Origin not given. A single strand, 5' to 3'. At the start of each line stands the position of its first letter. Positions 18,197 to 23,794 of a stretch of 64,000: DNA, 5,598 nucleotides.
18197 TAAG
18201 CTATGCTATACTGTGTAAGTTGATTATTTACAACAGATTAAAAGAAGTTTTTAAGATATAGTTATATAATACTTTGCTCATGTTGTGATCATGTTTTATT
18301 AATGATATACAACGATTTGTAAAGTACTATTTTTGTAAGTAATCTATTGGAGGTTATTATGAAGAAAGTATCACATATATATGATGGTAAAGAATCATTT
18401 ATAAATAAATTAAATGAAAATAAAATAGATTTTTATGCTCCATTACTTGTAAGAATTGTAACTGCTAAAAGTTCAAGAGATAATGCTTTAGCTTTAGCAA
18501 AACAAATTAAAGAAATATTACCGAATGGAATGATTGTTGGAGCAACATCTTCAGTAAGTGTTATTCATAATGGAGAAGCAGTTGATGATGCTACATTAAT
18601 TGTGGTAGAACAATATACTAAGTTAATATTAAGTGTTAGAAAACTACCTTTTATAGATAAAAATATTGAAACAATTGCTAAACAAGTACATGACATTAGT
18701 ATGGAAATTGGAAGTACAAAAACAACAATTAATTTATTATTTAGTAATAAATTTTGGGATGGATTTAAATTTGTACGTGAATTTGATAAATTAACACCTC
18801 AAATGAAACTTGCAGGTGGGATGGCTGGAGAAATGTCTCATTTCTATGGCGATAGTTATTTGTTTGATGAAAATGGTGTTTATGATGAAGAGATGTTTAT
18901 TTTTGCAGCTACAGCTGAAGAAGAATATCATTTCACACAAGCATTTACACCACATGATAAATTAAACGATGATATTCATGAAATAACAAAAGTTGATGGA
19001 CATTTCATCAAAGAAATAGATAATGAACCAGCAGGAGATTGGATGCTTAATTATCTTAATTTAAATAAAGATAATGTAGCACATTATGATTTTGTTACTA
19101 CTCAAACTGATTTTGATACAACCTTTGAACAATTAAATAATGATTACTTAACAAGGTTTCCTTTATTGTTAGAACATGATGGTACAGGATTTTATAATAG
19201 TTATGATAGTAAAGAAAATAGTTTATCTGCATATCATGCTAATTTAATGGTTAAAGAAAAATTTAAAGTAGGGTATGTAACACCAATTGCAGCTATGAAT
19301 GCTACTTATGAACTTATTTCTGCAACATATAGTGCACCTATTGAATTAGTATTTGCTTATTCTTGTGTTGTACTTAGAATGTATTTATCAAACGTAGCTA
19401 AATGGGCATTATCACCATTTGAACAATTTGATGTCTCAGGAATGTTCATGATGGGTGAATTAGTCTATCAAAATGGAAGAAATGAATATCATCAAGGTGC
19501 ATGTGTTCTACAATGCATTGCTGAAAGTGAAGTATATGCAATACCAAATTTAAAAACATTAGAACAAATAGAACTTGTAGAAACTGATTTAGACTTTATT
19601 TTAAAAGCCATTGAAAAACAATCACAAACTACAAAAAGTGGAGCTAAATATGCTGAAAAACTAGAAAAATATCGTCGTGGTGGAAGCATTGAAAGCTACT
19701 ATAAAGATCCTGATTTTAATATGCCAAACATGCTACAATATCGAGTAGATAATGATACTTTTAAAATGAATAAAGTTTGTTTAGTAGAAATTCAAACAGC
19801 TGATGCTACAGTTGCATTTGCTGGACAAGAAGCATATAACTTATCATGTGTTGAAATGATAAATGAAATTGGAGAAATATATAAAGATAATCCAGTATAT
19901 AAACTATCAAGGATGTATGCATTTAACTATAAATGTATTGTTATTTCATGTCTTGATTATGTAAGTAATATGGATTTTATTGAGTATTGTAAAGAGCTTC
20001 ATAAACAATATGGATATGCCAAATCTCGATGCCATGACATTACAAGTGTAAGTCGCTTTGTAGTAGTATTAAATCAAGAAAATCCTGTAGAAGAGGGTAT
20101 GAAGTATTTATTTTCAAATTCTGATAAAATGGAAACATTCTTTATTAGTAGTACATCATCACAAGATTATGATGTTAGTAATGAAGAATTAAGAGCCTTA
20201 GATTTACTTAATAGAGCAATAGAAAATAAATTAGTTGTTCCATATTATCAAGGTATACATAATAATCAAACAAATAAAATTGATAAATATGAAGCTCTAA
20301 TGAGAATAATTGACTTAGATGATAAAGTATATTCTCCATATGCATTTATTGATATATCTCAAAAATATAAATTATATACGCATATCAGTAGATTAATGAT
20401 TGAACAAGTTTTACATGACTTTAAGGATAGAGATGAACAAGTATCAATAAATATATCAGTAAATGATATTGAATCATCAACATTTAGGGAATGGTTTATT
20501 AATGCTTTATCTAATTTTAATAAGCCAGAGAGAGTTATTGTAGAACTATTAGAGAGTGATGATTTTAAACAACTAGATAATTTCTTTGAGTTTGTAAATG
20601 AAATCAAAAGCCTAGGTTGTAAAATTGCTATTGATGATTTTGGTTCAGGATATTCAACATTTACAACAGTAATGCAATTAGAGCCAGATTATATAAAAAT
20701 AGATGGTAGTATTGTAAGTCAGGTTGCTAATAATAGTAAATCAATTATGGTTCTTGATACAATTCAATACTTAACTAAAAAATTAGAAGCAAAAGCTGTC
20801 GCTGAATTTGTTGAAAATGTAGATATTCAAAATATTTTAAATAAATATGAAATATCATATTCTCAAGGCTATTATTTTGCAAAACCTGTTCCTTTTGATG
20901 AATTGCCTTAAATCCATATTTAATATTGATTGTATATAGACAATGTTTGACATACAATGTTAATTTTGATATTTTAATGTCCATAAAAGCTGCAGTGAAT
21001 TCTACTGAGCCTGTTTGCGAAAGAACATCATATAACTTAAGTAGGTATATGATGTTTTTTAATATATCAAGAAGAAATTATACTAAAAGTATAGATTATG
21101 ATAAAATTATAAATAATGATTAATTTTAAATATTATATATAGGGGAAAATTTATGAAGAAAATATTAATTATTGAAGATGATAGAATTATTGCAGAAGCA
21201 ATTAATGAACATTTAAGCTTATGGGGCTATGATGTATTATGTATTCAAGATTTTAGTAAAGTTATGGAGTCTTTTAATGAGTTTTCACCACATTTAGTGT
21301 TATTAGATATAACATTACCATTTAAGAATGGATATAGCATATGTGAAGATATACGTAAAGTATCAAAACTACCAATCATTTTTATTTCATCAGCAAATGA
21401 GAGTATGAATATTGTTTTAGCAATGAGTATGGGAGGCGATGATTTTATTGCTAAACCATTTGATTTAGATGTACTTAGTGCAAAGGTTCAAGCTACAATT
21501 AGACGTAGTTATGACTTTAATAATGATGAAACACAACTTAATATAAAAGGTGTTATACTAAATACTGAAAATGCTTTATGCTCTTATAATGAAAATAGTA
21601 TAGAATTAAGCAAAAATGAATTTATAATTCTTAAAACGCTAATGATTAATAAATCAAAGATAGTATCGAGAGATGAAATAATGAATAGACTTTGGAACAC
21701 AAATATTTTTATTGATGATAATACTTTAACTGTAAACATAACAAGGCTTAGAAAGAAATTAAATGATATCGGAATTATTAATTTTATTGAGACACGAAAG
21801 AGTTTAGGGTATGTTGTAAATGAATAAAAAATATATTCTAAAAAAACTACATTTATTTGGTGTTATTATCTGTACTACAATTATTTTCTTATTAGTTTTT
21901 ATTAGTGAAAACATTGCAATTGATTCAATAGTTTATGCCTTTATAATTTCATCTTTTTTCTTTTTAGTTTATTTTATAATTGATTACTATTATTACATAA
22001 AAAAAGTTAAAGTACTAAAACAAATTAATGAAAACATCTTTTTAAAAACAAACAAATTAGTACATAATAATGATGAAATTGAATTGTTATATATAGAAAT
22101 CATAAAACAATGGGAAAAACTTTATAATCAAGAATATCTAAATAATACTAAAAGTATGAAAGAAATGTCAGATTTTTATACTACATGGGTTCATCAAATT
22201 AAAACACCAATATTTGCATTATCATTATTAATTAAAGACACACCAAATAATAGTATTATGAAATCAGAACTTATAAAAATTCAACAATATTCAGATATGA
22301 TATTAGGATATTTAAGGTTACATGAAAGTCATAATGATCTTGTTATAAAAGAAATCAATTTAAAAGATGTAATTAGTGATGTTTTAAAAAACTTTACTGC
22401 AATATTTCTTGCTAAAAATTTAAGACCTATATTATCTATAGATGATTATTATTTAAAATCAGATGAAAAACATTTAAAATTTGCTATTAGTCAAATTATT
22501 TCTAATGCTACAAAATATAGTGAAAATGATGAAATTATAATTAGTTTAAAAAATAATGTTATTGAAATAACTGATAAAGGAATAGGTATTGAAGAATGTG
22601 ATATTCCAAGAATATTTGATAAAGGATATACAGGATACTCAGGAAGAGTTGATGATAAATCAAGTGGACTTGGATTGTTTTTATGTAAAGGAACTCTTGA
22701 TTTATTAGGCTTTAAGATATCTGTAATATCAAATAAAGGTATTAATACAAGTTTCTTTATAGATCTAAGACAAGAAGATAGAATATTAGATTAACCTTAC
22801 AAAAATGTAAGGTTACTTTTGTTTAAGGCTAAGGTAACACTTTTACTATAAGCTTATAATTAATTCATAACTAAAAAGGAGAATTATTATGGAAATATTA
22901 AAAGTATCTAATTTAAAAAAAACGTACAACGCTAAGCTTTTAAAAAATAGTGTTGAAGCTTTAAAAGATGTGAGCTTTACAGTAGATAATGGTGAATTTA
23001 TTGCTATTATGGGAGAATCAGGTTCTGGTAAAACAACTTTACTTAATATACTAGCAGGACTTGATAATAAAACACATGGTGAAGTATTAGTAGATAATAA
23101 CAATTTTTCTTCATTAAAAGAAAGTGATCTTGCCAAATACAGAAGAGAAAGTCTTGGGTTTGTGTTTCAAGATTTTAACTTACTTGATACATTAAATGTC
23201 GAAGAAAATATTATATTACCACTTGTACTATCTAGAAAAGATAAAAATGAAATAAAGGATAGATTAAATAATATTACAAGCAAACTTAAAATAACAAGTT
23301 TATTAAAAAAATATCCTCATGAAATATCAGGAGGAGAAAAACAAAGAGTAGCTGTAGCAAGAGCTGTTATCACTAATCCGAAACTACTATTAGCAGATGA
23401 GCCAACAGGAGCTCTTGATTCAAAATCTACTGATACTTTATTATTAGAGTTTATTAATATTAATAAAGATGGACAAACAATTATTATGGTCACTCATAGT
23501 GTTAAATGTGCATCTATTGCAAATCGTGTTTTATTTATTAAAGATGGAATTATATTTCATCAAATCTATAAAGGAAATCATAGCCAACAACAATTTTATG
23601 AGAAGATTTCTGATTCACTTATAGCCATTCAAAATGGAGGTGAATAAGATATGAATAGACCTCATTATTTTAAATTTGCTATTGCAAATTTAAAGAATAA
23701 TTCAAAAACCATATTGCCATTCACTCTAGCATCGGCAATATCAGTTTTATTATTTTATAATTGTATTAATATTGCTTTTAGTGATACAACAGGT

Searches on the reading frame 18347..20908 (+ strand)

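Call 7: search_protein_families(library=padloc, proteins=[window:18347-20908:+], max_evalue=0.01)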
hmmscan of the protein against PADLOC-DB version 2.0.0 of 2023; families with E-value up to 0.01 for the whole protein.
window:18347-20908:+ (854 aa): 0 families

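Call 8: search_protein_families(library=pfam, proteins=[window:18347-20908:+], max_evalue=0.01)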
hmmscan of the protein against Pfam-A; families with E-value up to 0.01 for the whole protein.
window:18347-20908:+ (854 aa): 2 families
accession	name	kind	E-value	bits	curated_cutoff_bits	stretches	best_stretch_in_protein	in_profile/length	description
PF00563.25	EAL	-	1.5e-54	185.3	31.3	1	621-847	4-236/236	EAL domain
PF08495.15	FIST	-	1.1e-12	48.6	23.2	1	39-227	6-189/189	FIST N domain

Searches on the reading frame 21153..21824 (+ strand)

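Call 40: search_protein_families(library=pfam, proteins=[window:21153-21824:+], max_evalue=0.001)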
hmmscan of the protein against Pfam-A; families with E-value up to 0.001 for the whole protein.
window:21153-21824:+ (224 aa): 2 families
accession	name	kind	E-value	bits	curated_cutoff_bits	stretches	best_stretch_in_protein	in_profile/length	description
PF00072.30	Response_reg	-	1.2e-22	80.6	30.2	1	4-112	1-110/111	Response regulator receiver domain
PF00486.34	Trans_reg_C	-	1.3e-21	76.9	26.2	1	148-221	2-76/77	Transcriptional regulatory protein, C terminal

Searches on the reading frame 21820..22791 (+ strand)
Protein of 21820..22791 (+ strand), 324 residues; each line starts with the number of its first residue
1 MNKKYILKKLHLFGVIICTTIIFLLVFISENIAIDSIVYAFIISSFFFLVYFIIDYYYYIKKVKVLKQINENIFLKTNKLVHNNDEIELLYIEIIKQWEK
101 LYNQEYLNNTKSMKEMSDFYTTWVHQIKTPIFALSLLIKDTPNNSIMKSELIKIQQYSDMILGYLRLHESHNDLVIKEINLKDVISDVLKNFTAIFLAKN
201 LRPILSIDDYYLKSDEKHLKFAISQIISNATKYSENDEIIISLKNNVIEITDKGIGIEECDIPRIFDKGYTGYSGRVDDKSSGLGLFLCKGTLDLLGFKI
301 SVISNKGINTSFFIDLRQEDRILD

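Call 40: search_protein_families(library=pfam, proteins=[window:21820-22791:+], max_evalue=0.001)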
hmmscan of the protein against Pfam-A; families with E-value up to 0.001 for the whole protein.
window:21820-22791:+ (324 aa): 1 family
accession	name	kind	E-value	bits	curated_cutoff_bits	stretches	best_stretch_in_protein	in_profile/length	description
PF02518.31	HATPase_c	-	7.4e-17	62.2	26.4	1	215-318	2-109/111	Histidine kinase-, DNA gyrase B-, and HSP90-like ATPase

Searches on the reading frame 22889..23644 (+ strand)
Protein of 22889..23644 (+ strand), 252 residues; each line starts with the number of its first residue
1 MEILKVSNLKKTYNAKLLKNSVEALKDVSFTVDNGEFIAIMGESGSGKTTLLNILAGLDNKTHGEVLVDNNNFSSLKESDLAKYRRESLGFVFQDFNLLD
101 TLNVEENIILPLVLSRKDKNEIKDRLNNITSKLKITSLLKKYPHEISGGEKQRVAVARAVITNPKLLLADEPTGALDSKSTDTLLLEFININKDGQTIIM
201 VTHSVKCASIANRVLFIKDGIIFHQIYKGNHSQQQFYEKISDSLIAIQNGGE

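Call 40: search_protein_families(library=pfam, proteins=[window:22889-23644:+], max_evalue=0.001)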
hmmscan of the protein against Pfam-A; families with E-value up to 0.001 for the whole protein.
window:22889-23644:+ (252 aa): 5 families
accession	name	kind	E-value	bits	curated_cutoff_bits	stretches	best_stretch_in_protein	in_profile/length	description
PF00005.33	ABC_tran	-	2.5e-37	129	25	1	25-173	1-136/137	ABC transporter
PF13304.12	AAA_21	-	8.3e-06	26.5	27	0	142-204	234-299/304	AAA domain, putative AbiEii toxin, Type IV TA system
PF13401.12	AAA_22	-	0.00013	22.7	27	1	35-77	5-48/130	AAA domain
PF03193.22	RsgA_GTPase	-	0.0004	20.7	30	1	20-66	92-137/174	RsgA GTPase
PF02463.25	SMC_N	-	0.00092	19.1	40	0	35-215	24-209/220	RecF/RecN/SMC N terminal domain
